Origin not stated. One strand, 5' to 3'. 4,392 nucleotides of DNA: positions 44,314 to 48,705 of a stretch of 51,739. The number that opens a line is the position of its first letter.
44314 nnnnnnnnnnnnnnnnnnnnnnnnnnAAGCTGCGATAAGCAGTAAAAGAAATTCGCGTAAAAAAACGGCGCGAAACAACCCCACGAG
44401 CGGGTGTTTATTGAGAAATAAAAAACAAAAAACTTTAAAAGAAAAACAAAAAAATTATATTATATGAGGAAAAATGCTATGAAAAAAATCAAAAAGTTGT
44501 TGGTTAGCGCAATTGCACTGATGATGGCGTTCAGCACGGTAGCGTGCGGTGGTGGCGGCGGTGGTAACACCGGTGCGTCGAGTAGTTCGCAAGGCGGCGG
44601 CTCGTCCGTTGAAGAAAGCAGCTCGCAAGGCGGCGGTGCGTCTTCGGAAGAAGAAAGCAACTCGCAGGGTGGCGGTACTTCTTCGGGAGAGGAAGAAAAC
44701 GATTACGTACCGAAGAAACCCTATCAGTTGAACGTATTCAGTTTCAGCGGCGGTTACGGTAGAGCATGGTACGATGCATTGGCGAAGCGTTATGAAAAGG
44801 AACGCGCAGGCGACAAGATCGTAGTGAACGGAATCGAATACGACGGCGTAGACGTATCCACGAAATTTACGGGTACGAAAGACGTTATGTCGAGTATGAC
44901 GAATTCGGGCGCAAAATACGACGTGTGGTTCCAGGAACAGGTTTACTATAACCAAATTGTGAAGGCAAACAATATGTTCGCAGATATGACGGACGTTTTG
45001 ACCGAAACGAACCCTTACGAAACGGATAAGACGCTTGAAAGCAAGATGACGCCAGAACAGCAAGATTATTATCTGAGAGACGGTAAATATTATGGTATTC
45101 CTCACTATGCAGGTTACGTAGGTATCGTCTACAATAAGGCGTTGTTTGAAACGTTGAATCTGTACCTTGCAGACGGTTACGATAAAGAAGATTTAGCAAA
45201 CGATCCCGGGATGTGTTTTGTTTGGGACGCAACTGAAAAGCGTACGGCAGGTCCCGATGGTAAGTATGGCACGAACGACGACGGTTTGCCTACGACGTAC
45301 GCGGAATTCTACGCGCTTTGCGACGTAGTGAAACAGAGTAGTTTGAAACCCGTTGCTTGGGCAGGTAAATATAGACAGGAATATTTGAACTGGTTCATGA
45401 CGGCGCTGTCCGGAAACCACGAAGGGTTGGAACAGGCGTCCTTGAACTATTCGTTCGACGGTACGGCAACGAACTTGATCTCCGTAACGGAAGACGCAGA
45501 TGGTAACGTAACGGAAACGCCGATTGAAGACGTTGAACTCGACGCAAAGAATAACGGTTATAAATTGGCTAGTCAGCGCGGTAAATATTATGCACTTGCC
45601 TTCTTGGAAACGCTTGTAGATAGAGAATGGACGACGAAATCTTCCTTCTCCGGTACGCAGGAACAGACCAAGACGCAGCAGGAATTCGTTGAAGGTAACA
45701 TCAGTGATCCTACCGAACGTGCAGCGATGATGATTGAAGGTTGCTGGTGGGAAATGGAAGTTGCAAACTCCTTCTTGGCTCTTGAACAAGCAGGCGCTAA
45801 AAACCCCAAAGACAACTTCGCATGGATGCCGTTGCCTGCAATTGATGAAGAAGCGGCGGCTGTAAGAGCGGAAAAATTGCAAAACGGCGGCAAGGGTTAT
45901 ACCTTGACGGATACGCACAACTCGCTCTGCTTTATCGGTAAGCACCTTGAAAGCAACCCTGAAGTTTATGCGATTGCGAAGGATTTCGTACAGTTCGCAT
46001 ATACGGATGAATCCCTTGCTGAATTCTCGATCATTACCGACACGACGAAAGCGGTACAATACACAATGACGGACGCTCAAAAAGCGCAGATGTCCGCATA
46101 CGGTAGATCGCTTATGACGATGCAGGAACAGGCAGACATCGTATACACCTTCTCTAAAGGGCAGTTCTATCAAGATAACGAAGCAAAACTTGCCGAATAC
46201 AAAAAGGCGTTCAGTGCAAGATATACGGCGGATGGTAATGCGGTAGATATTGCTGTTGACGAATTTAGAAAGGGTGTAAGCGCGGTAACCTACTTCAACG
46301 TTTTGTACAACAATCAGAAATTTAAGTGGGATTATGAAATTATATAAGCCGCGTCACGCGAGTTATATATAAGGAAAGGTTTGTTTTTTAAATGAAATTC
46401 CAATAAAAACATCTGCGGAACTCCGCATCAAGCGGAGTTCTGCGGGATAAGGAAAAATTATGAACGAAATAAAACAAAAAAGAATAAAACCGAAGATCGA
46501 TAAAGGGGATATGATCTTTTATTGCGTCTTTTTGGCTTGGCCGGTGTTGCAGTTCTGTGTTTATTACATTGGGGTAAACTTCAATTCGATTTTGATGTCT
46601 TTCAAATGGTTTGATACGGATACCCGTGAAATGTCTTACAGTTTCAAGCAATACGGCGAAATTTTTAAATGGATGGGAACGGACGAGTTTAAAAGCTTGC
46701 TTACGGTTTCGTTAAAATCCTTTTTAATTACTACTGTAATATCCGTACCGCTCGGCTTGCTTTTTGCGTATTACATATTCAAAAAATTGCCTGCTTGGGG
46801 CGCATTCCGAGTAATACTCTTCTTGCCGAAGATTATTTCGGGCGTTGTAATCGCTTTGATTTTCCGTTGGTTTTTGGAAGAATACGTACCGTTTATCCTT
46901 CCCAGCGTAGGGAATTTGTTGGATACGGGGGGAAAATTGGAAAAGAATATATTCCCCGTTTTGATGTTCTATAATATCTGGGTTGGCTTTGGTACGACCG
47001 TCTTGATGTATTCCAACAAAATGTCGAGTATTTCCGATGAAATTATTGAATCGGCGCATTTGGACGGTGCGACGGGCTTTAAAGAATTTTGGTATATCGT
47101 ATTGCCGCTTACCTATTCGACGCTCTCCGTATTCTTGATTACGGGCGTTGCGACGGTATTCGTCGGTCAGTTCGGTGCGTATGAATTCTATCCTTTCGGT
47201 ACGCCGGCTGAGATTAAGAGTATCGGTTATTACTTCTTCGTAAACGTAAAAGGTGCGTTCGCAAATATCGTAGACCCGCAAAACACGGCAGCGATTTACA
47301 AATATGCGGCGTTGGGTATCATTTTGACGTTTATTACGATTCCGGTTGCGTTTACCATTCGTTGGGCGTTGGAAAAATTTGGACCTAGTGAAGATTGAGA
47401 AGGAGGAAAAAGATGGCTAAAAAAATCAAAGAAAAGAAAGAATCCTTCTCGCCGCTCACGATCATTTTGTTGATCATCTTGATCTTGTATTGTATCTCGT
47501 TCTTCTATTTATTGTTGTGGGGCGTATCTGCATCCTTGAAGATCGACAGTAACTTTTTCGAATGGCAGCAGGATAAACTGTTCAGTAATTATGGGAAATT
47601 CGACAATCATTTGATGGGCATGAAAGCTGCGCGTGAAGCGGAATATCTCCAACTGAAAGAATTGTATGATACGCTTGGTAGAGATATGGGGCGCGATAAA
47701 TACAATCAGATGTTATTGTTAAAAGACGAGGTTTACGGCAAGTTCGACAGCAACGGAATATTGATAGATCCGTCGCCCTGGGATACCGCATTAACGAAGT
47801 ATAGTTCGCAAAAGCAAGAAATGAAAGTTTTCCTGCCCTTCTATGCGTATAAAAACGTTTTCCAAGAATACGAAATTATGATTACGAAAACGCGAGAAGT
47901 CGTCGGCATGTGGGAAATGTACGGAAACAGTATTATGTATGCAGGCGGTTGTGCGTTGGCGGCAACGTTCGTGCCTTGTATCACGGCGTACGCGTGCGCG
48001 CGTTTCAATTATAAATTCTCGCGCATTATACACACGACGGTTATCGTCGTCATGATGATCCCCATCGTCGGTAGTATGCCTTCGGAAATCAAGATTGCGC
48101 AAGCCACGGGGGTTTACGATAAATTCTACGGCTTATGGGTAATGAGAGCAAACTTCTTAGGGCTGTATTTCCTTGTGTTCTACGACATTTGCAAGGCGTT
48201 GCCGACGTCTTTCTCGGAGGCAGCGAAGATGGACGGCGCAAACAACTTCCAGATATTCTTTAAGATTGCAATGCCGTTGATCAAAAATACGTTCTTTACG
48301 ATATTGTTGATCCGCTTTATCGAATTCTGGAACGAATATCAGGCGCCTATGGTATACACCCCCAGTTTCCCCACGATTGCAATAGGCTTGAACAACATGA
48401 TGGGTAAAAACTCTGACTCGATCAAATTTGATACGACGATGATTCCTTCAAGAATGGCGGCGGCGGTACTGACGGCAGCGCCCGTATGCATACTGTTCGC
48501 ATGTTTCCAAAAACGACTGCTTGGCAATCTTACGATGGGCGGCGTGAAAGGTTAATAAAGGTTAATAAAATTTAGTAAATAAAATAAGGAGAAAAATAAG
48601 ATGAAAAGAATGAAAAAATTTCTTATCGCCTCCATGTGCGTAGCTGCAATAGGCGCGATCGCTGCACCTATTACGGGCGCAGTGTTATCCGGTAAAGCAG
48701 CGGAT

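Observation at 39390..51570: Candidate undescribed ABC-dependent MurNAc / lactyl-ether-glycan scavenging locus (GH42-like - MurQ - MurK | DUF4434 - LplABC-type transporter - giant Ig/jelly-roll surface protein)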

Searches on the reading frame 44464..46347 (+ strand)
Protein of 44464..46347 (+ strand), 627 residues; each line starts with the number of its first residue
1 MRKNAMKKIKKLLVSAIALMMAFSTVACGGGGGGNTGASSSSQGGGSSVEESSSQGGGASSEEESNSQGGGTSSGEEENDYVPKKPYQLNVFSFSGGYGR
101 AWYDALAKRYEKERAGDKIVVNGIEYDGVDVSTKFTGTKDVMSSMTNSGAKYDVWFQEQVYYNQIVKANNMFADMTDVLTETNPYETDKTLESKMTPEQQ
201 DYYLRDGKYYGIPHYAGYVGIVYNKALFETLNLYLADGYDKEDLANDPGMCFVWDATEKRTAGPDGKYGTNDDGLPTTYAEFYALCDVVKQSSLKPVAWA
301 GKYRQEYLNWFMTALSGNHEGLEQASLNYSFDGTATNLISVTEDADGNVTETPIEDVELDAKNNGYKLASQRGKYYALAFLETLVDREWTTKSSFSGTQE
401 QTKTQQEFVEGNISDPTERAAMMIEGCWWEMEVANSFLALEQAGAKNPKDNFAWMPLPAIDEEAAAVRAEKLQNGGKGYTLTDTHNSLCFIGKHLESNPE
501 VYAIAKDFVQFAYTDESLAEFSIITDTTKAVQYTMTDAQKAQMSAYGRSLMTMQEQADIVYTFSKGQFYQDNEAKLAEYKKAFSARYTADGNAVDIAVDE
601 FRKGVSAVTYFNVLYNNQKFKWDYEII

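Call 3: search_protein_families(library=pfam, proteins=[window:44464-46347:+], max_evalue=0.01)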
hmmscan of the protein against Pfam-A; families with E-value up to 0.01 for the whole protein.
window:44464-46347:+ (627 aa): 0 families

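Call 4: search_protein_families(library=ncbifam, proteins=[window:44464-46347:+], max_evalue=0.01)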
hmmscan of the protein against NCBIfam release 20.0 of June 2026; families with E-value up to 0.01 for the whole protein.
window:44464-46347:+ (627 aa): 2 families
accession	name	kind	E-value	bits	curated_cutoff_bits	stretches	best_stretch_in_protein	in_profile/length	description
TIGR03850.1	bind_CPR_0540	equivalog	4.8e-10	38.6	299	1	62-235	31-177/437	carbohydrate ABC transporter substrate-binding protein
TIGR03851.1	chitin_NgcE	equivalog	7.7e-09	35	399.65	2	57-233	12-177/450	N-acetylglucosamine/diacetylchitobiose ABC transporter substrate-binding protein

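Call 13: search_solved_structures(query=window:44464-46347:+, max_evalue=1)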
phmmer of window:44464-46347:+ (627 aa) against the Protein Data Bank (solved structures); distinct sequences matched with E-value up to 1: 5.
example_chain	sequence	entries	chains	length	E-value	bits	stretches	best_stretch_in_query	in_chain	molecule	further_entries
4qrz_A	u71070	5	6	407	0.066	15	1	168-235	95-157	ABC-TYPE SUGAR TRANSPORTER | ABC transporter, substrate binding protein (Sugar)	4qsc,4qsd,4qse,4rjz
7ehp_A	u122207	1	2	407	0.1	14.4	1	181-236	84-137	chitin oligosaccahride binding protein NagB1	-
4gl0_A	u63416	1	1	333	0.19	13.5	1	192-233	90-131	Lmo0810 protein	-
5g3y_A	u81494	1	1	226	0.31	12.8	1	209-296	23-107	ADENYLATE KINSE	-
5w2d_A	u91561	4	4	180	0.45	12.2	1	477-575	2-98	Polyisoprenoid-binding protein | Putative periplasmic protein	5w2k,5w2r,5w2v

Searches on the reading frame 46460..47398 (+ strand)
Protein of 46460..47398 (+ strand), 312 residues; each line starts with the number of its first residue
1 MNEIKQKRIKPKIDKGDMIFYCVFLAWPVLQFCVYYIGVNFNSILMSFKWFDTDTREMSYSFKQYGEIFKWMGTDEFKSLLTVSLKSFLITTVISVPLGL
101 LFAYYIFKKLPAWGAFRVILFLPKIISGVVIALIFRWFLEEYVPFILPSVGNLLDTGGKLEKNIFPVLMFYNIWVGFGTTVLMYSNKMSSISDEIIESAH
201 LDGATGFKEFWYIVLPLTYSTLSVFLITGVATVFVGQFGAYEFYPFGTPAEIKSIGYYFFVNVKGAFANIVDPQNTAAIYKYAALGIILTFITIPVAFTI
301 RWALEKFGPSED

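Call 3: search_protein_families(library=pfam, proteins=[window:46460-47398:+], max_evalue=0.01)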
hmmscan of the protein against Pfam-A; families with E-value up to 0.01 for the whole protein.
window:46460-47398:+ (312 aa): 1 family
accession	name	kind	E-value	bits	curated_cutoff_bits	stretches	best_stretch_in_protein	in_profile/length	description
PF00528.27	BPD_transp_1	-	2.6e-08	34.3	26.4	1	96-303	2-174/184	Binding-protein-dependent transport system inner membrane component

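Call 4: search_protein_families(library=ncbifam, proteins=[window:46460-47398:+], max_evalue=0.01)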
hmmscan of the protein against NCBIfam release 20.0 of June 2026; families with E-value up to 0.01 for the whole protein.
window:46460-47398:+ (312 aa): 12 families
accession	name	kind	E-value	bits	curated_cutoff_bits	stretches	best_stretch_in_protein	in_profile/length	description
NF040931.1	ABC_arch_GlcT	equivalog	8.1e-09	35.5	360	1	27-247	3-223/278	glucose ABC transporter permease GlcT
NF040932.1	ABC_arch_GlcU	equivalog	2e-06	27.6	340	1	79-223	60-191/272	glucose ABC transporter permease GlcU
NF008232.0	PRK10999.1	equivalog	1.7e-05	23.7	392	1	89-234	295-444/520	maltose ABC transporter permease MalF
NF008231.0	PRK10998.1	equivalog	4.3e-05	23.2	261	1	177-229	170-222/296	maltose ABC transporter permease MalG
TIGR01097.1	PhnE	equivalog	5.4e-05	22.8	216.7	1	34-135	15-119/252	phosphonate ABC transporter, permease protein PhnE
NF008210.0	PRK10973.1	equivalog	9.5e-05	22.2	297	1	179-228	157-207/281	sn-glycerol-3-phosphate ABC transporter permease UgpE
TIGR02141.1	modB_ABC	equivalog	0.00017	21.3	182.6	1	83-250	2-164/208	molybdate ABC transporter permease subunit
NF040839.1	tungstate_WtpB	equivalog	0.00032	20.4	340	1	66-240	31-199/251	tungstate ABC transporter permease WtpB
TIGR00969.1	3a0106s02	subfamily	0.00059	19.4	240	1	63-240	45-217/272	sulfate ABC transporter permease subunit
NF006939.0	PRK09421.1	equivalog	0.0015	18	262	0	187-294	115-214/230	molybdate ABC transporter permease subunit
NF007852.0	PRK10561.1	equivalog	0.0017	18.3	335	1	78-243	70-236/295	sn-glycerol-3-phosphate ABC transporter permease UgpA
TIGR02789.1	nickel_nikB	equivalog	0.0098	15.3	447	0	81-152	102-170/314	nickel ABC transporter permease subunit NikB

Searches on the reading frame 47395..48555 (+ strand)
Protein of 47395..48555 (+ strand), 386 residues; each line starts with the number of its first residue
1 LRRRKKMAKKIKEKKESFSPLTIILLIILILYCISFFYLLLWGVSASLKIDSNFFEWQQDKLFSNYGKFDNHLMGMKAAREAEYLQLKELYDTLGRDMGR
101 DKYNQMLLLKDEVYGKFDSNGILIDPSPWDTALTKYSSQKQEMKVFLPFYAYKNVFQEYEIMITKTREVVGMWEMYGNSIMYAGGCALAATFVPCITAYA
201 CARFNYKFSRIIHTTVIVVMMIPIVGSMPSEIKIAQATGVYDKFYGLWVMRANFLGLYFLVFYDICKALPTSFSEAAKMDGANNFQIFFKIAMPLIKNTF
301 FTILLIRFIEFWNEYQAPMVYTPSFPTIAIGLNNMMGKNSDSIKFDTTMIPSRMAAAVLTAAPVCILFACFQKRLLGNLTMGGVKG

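Call 3: search_protein_families(library=pfam, proteins=[window:47395-48555:+], max_evalue=0.01)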
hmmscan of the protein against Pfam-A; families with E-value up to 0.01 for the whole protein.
window:47395-48555:+ (386 aa): 1 family
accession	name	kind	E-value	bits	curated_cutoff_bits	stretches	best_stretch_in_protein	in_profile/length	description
PF00528.27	BPD_transp_1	-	9.1e-16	58.5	26.4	1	199-375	6-178/184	Binding-protein-dependent transport system inner membrane component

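Call 4: search_protein_families(library=ncbifam, proteins=[window:47395-48555:+], max_evalue=0.01)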
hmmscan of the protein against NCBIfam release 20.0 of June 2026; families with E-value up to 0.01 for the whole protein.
window:47395-48555:+ (386 aa): 12 families
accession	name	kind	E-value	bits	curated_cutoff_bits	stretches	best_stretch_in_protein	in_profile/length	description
NF008231.0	PRK10998.1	equivalog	2.1e-17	63.7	261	1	163-386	74-296/296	maltose ABC transporter permease MalG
NF008210.0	PRK10973.1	equivalog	7.9e-16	58.6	297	1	168-375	69-272/281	sn-glycerol-3-phosphate ABC transporter permease UgpE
NF040932.1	ABC_arch_GlcU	equivalog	1.6e-15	57.5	340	1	175-374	61-259/272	glucose ABC transporter permease GlcU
NF007047.0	PRK09500.1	equivalog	3.1e-08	33.6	326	1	175-308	59-193/257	spermidine/putrescine ABC transporter permease PotC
NF007852.0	PRK10561.1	equivalog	5.5e-07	29.7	335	1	255-309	170-224/295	sn-glycerol-3-phosphate ABC transporter permease UgpA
TIGR01581.1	Mo_ABC_porter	hypoth_equivalog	2.9e-06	26.9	210.3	1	190-344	37-206/225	ABC transporter permease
NF008232.0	PRK10999.1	equivalog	9.6e-06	24.6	392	1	260-316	392-448/520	maltose ABC transporter permease MalF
TIGR03262.1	PhnU2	equivalog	6.8e-05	21.7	593.25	1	170-334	328-501/546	putative 2-aminoethylphosphonate ABC transporter permease subunit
NF040931.1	ABC_arch_GlcT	equivalog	0.00012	21.8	360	1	253-308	153-208/278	glucose ABC transporter permease GlcT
TIGR02141.1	modB_ABC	equivalog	0.0022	17.7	182.6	0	265-325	102-162/208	molybdate ABC transporter permease subunit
TIGR02139.1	permease_CysT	equivalog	0.0043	16.7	246.1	0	253-332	140-221/265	sulfate ABC transporter permease subunit CysT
TIGR00969.1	3a0106s02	subfamily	0.0069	15.9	240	1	267-368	167-264/272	sulfate ABC transporter permease subunit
